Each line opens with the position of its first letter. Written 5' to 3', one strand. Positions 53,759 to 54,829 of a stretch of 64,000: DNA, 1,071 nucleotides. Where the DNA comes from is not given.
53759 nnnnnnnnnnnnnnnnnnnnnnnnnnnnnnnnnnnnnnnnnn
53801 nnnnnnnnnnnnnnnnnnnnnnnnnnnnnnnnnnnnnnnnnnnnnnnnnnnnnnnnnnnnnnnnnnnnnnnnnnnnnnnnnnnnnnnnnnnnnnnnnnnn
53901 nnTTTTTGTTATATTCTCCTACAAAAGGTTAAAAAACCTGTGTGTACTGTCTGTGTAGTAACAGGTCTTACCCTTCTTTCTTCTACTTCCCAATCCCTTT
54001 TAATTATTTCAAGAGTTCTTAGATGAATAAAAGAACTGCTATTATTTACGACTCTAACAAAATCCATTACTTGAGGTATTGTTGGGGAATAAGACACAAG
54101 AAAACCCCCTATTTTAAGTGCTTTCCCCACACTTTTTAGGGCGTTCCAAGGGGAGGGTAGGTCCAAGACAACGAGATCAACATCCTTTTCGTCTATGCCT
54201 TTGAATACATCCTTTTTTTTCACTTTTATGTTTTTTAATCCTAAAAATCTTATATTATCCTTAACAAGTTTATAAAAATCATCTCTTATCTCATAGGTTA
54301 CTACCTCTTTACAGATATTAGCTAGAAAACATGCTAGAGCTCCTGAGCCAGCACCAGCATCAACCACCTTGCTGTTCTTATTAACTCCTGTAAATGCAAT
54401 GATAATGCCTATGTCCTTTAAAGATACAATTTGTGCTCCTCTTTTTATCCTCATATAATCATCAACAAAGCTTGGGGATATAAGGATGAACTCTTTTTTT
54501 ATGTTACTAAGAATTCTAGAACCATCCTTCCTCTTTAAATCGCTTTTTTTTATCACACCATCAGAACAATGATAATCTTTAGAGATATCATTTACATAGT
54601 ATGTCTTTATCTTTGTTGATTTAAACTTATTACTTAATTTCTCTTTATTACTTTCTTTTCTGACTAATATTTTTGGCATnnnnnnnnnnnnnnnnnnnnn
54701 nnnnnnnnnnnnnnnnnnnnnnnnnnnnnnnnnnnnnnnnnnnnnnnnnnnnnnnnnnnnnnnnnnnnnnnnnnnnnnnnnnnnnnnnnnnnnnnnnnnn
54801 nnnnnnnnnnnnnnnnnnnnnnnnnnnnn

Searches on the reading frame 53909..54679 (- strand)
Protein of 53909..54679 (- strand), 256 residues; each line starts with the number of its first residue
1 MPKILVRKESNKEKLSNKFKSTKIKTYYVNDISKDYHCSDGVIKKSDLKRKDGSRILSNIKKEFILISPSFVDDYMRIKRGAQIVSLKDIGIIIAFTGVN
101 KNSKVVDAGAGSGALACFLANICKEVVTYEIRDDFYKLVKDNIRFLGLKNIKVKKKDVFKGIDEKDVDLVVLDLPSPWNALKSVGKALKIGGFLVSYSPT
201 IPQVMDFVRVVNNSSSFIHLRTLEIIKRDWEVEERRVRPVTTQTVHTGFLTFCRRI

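Call 9: search_protein_families(library=pfam, proteins=[window:53909-54679:-])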
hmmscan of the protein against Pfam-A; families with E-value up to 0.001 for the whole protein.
window:53909-54679:- (256 aa): 10 families
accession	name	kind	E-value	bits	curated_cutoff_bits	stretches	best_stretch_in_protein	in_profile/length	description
PF08704.16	GCD14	-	1.3e-23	84.4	26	1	81-236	20-183/247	tRNA methyltransferase complex GCD14 subunit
PF00398.26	RrnaAD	-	3.2e-09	36.7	24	1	93-160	22-87/263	Ribosomal RNA adenine dimethylase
PF13847.12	Methyltransf_31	-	1.6e-08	34.8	27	1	100-200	2-113/145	Methyltransferase domain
PF01135.25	PCMT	-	1.1e-06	29.1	20.3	1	69-165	41-140/210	Protein-L-isoaspartate(D-aspartate) O-methyltransferase (PCMT)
PF05175.20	MTS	-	1.1e-06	28.8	23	1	100-172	30-104/170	Methyltransferase small domain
PF08241.18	Methyltransf_11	-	2e-05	25.6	21.2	1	106-195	1-94/95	Methyltransferase domain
PF13649.12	Methyltransf_25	-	8.6e-05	23.6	27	1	105-192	1-97/97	Methyltransferase domain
PF01189.24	Methyltr_RsmB-F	-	0.00011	22.4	27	1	101-176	8-89/199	16S rRNA methyltransferase RsmB/F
PF02475.24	TRM5-TYW2_MTfase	-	0.00022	21.6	28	1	99-212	34-150/164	TRM5/TYW2 methyltransferase domain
PF12847.13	Methyltransf_18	-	0.00084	19.8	27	0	98-171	11-87/151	Methyltransferase domain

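Call 11: find_related_loci(query=window:53909-54679:-, collection=genome_contigs, flank=3000)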
Query window:53909-54679:- (256 aa) in genome_contigs; peptide patterns used: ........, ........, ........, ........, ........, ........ (x = any residue, [..] = any of these).
367 stretches matched a pattern; 54 encode a relative of the query (tblastn E <= 1e-3); 54 distinct loci.
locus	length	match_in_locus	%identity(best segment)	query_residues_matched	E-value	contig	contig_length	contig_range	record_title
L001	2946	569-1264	71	25-256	2e-118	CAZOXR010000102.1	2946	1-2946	MAG TPA_asm: uncultured Methanosarcinales archaeon isolate SRP077602_co2_341 genome assembly, contig: NODE_51606_length_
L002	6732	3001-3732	63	14-256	1e-107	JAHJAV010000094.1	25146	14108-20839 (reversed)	MAG: Nanoarchaeota archaeon isolate Modern_marine.mb.228 Modern_marine.mb.228_k141_1736877, whole genome shotgun sequenc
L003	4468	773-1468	63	25-256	3e-106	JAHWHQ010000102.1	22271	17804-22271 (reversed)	MAG: Candidatus Woesearchaeota archaeon isolate MP5_5_87 k127_70953741, whole genome shotgun sequence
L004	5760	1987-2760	62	1-256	1e-106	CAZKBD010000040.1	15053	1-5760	MAG TPA_asm: uncultured Methanosarcinales archaeon isolate SRP062349_co5_67 genome assembly, contig: NODE_1426_length_15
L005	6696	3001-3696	65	25-256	5e-104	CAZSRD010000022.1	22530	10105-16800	MAG TPA_asm: uncultured Methanosarcinales archaeon isolate SRP178699_co1_479 genome assembly, contig: NODE_2695_length_2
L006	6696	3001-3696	62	25-256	8e-104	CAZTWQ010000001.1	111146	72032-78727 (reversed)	MAG TPA_asm: uncultured Methanosarcinales archaeon isolate binchicken_co28_237 genome assembly, contig: NODE_120_length_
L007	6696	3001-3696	63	25-256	3e-101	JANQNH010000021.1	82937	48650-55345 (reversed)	MAG: Candidatus Nanoarchaeia archaeon isolate PL23a_bin.24 k99_2450632, whole genome shotgun sequence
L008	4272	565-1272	60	21-256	1e-99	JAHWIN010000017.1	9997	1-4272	MAG: Candidatus Woesearchaeota archaeon isolate YT1_767 k127_12060149, whole genome shotgun sequence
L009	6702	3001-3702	63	23-256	1e-98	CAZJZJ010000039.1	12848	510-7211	MAG TPA_asm: uncultured Methanosarcinales archaeon isolate SRP077602_co6_417 genome assembly, contig: NODE_7612_length_1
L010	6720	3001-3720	55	3-256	1e-97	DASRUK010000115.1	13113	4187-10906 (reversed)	MAG TPA_asm: Candidatus Nanoarchaeia archaeon isolate SMAG_U8018 k141_2256243, whole genome shotgun sequence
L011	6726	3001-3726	55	1-256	3e-96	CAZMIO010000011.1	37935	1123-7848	MAG TPA_asm: uncultured Methanosarcinales archaeon isolate binchicken_co48_311 genome assembly, contig: NODE_1490_length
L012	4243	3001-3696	59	25-256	5e-96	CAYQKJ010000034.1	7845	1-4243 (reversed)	MAG TPA_asm: uncultured Methanosarcinales archaeon isolate SRP098346_co1_64 genome assembly, contig: NODE_12697_length_7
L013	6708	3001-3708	59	1-256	3e-95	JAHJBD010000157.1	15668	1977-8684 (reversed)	MAG: Nanoarchaeota archaeon isolate Modern_marine.mb.241 Modern_marine.mb.241_k141_2160637, whole genome shotgun sequenc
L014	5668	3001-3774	54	1-256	3e-94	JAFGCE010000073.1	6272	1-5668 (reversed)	MAG: Candidatus Woesearchaeota archaeon isolate Zod_Metabat.1084 k87_13059102, whole genome shotgun sequence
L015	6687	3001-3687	59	25-256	1e-93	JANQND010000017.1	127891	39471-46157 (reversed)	MAG: Candidatus Nanoarchaeia archaeon isolate PL25a_bin.96 k99_1196046, whole genome shotgun sequence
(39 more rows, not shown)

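Call 41: find_encoding_contigs(protein=window:53909-54679:-, flank=3000, max_places=6)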
Protein window:53909-54679:- (256 aa): 6 contigs read that carry it; 4 places shown.
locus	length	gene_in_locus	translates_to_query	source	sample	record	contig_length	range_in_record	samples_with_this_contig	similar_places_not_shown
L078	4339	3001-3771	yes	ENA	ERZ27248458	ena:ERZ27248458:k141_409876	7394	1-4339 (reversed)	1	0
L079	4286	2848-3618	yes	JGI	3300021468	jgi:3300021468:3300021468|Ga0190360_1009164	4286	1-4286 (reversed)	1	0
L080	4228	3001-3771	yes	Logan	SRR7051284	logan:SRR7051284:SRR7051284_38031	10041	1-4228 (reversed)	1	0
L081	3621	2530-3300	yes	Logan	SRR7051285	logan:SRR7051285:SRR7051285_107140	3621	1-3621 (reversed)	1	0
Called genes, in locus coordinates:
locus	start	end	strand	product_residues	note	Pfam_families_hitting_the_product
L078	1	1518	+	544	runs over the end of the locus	PF02518:HATPase_c, PF13589:HATPase_c_3, PF09239:Topo-VIb_trans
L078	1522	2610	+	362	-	PF04406:TP6A_N, PF20768:Topo_VI_alpha, PF21180:TOP6A-Spo11_Toprim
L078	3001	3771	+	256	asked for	PF01135:PCMT (weak), PF08704:GCD14, PF00398:RrnaAD, PF05175:MTS (weak), PF13847:Methyltransf_31 (weak), PF08241:Methyltransf_11 (faint)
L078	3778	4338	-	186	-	?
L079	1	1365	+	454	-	?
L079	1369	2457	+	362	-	PF04406:TP6A_N, PF20768:Topo_VI_alpha, PF21180:TOP6A-Spo11_Toprim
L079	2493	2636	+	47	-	-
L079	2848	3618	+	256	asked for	PF01135:PCMT (weak), PF08704:GCD14, PF00398:RrnaAD, PF05175:MTS (weak), PF13847:Methyltransf_31 (weak), PF08241:Methyltransf_11 (faint)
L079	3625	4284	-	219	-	?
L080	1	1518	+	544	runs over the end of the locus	PF02518:HATPase_c, PF13589:HATPase_c_3, PF09239:Topo-VIb_trans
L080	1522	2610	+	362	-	PF04406:TP6A_N, PF20768:Topo_VI_alpha, PF21180:TOP6A-Spo11_Toprim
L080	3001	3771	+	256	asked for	PF01135:PCMT (weak), PF08704:GCD14, PF00398:RrnaAD, PF05175:MTS (weak), PF13847:Methyltransf_31 (weak), PF08241:Methyltransf_11 (faint)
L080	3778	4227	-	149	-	?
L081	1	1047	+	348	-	?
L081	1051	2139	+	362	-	PF04406:TP6A_N, PF20768:Topo_VI_alpha, PF21180:TOP6A-Spo11_Toprim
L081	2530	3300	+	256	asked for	PF01135:PCMT (weak), PF08704:GCD14, PF00398:RrnaAD, PF05175:MTS (weak), PF13847:Methyltransf_31 (weak), PF08241:Methyltransf_11 (faint)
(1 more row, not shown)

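Call 44: find_homologous_proteins(query=window:53909-54679:-, max_evalue=1e-60)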
Query window:53909-54679:- (256 aa): 1289 proteins with E <= 1e-60 among 8000 candidates; the best 120 are listed.
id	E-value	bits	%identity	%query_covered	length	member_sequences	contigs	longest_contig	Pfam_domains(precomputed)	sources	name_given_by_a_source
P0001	9.7e-163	557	100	100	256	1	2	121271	PF13847.13,PF00398.27,PF05175.21,PF08704.17,PF01135.26,PF08241.19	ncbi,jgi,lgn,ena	-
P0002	6.8e-109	381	69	91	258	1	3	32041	PF13847.13,PF00398.27,PF03848.21,PF05175.21,PF08704.17,PF01135.26,PF08241.19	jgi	-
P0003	2.2e-106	373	61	100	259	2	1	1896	PF13847.13,PF00398.27,PF08704.17,PF01135.26,PF08241.19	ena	-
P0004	3.0e-106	372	70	91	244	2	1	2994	PF13847.13,PF00398.27,PF05175.21,PF13649.13,PF08704.17,PF08241.19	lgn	-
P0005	1.1e-105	371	67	91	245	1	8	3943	PF13847.13,PF00398.27,PF03848.21,PF05175.21,PF13649.13,PF08704.17,PF08241.19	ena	-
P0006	1.3e-105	370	64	97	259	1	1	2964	PF13847.13,PF00398.27,PF05175.21,PF13649.13,PF08704.17,PF08241.19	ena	-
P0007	7.3e-105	368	67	91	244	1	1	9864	PF13847.13,PF00398.27,PF05175.21,PF13649.13,PF08704.17,PF08241.19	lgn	-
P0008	8.7e-105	368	67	91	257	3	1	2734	PF13847.13,PF00398.27,PF05175.21,PF08704.17,PF08241.19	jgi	-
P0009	1.2e-104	367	69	91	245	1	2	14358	PF13847.13,PF00398.27,PF05175.21,PF13649.13,PF08704.17,PF08241.19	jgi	-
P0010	1.4e-104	367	68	91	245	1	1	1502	PF13847.13,PF00398.27,PF05175.21,PF08704.17,PF01135.26,PF08241.19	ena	-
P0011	2.1e-104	366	64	100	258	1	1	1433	PF13847.13,PF00398.27,PF03848.21,PF05175.21,PF13649.13,PF08704.17,PF08241.19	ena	-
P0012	2.4e-104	366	68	91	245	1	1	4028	PF13847.13,PF00398.27,PF03848.21,PF05175.21,PF13649.13,PF08704.17,PF08241.19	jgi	-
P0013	3.9e-104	365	64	100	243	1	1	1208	PF13847.13,PF00398.27,PF08704.17,PF08241.19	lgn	-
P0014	5.0e-104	365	67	90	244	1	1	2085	PF13847.13,PF00398.27,PF05175.21,PF08704.17,PF08241.19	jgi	-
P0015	5.9e-104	365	69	91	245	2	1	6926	PF13847.13,PF00398.27,PF05175.21,PF13649.13,PF08704.17,PF08241.19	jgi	jgi:tRNA (adenine57-N1/adenine58-N1)-methyltransferase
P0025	1.0e-102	361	69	91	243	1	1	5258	PF13847.13,PF00398.27,PF05175.21,PF08704.17,PF08241.19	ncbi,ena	-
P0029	3.1e-102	359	68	91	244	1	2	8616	PF13847.13,PF00398.27,PF05175.21,PF08704.17,PF08241.19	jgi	jgi:tRNA (adenine57-N1/adenine58-N1)-methyltransferase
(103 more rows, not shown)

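Call 45: find_encoding_contigs(protein=P0002, flank=1200, max_places=1)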
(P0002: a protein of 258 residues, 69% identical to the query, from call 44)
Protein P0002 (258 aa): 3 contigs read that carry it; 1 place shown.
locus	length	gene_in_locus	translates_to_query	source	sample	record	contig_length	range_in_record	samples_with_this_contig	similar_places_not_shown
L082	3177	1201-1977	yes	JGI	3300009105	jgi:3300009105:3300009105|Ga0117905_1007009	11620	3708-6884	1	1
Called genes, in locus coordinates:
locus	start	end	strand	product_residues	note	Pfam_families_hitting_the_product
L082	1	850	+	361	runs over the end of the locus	PF04406:TP6A_N, PF20768:Topo_VI_alpha, PF21180:TOP6A-Spo11_Toprim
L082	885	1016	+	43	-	-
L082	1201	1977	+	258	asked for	PF01135:PCMT (weak), PF00398:RrnaAD, PF08704:GCD14, PF03848:TehB (faint), PF05175:MTS (weak), PF13847:Methyltransf_31, PF08241:Methyltransf_11 (weak)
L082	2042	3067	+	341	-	PF00158:Sigma54_activat, PF14532:Sigma54_activ_2, PF00004:AAA (faint), PF07724:AAA_2 (weak), PF07728:AAA_5 (weak), PF25601:AAA_lid_14, PF02954:HTH_8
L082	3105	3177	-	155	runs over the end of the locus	PF13302:Acetyltransf_3, PF13527:Acetyltransf_9, PF13673:Acetyltransf_10, PF00583:Acetyltransf_1, PF13508:Acetyltransf_7, PF08445:FR47 (faint)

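Call 46: find_encoding_contigs(protein=P0009, flank=1200, max_places=1)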
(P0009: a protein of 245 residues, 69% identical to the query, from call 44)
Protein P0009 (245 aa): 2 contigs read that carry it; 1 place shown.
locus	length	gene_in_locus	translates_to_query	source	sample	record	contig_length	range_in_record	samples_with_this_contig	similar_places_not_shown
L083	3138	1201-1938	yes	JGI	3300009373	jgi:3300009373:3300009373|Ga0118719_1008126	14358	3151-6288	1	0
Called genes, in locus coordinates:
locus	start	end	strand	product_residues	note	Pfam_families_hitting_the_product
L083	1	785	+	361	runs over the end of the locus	PF04406:TP6A_N, PF20768:Topo_VI_alpha, PF21180:TOP6A-Spo11_Toprim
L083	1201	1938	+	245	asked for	PF05175:MTS (weak), PF00398:RrnaAD, PF08704:GCD14, PF13847:Methyltransf_31, PF08241:Methyltransf_11, PF13649:Methyltransf_25 (weak)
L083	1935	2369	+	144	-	PF13527:Acetyltransf_9 (weak), PF00583:Acetyltransf_1, PF13673:Acetyltransf_10, PF13508:Acetyltransf_7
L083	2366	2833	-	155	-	PF13527:Acetyltransf_9 (weak), PF13673:Acetyltransf_10, PF00583:Acetyltransf_1, PF13302:Acetyltransf_3, PF13508:Acetyltransf_7, PF08445:FR47 (faint)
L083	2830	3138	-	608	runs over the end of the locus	PF13522:GATase_6, PF13537:GATase_7, PF01380:SIS, PF13580:SIS_2 (faint), PF01380:SIS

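Call 47: find_encoding_contigs(protein=P0015, flank=1200, max_places=1)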
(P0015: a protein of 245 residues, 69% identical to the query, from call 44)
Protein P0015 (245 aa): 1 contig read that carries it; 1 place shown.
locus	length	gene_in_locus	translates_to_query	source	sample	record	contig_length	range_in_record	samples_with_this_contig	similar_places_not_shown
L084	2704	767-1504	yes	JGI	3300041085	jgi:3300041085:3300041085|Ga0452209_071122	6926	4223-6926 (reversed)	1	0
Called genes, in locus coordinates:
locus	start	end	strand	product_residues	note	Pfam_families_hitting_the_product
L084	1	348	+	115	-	?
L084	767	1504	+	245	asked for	PF05175:MTS (weak), PF08704:GCD14, PF00398:RrnaAD, PF13847:Methyltransf_31, PF08241:Methyltransf_11 (weak), PF13649:Methyltransf_25 (faint)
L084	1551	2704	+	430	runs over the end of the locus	-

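Call 48: find_encoding_contigs(protein=P0025, flank=1200, max_places=1)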
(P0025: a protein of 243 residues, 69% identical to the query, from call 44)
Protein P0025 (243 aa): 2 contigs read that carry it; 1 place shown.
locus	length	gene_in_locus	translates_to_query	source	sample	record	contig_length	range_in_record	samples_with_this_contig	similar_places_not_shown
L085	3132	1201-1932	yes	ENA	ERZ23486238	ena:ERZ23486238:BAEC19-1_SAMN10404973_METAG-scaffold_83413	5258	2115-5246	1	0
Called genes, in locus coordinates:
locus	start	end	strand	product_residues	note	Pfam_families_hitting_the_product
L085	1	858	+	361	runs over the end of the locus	PF04406:TP6A_N, PF20768:Topo_VI_alpha, PF21180:TOP6A-Spo11_Toprim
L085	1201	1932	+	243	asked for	PF00398:RrnaAD, PF08704:GCD14, PF05175:MTS (weak), PF13847:Methyltransf_31, PF08241:Methyltransf_11 (weak)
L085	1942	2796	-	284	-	PF01435:Peptidase_M48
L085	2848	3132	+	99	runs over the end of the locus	?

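Call 49: find_encoding_contigs(protein=P0007, flank=1200, max_places=1)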
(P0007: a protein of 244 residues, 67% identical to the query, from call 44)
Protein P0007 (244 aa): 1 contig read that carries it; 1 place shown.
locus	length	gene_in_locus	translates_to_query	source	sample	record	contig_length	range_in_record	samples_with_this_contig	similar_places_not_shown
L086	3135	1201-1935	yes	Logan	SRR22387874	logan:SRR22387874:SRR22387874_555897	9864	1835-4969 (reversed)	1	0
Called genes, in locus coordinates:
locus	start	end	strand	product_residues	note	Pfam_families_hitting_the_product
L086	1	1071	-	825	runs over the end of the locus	PF02089:Palm_thioest (weak), PF00561:Abhydrolase_1 (weak), PF01674:Lipase_2 (weak), PF24096:DUF7379 (faint)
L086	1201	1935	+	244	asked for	PF08704:GCD14, PF00398:RrnaAD (weak), PF05175:MTS (weak), PF13649:Methyltransf_25 (weak), PF13847:Methyltransf_31, PF08241:Methyltransf_11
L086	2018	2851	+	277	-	-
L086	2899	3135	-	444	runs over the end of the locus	PF01637:ATPase_2 (faint), PF13173:AAA_14, PF13635:DUF4143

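Call 50: find_encoding_contigs(protein=P0029, flank=1200, max_places=1)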
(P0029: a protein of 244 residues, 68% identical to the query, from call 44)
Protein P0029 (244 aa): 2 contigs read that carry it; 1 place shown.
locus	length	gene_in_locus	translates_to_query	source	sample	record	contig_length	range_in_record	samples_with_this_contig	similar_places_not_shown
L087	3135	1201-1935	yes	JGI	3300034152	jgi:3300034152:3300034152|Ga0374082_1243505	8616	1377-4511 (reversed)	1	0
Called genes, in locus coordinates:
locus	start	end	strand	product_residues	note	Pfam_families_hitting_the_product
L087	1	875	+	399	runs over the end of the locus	PF04406:TP6A_N, PF20768:Topo_VI_alpha, PF21180:TOP6A-Spo11_Toprim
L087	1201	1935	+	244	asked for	PF08704:GCD14, PF00398:RrnaAD, PF05175:MTS (faint), PF13847:Methyltransf_31, PF08241:Methyltransf_11 (weak)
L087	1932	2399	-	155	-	PF13302:Acetyltransf_3, PF13527:Acetyltransf_9, PF00583:Acetyltransf_1, PF13673:Acetyltransf_10, PF13508:Acetyltransf_7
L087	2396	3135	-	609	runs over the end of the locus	PF13522:GATase_6, PF13537:GATase_7, PF01380:SIS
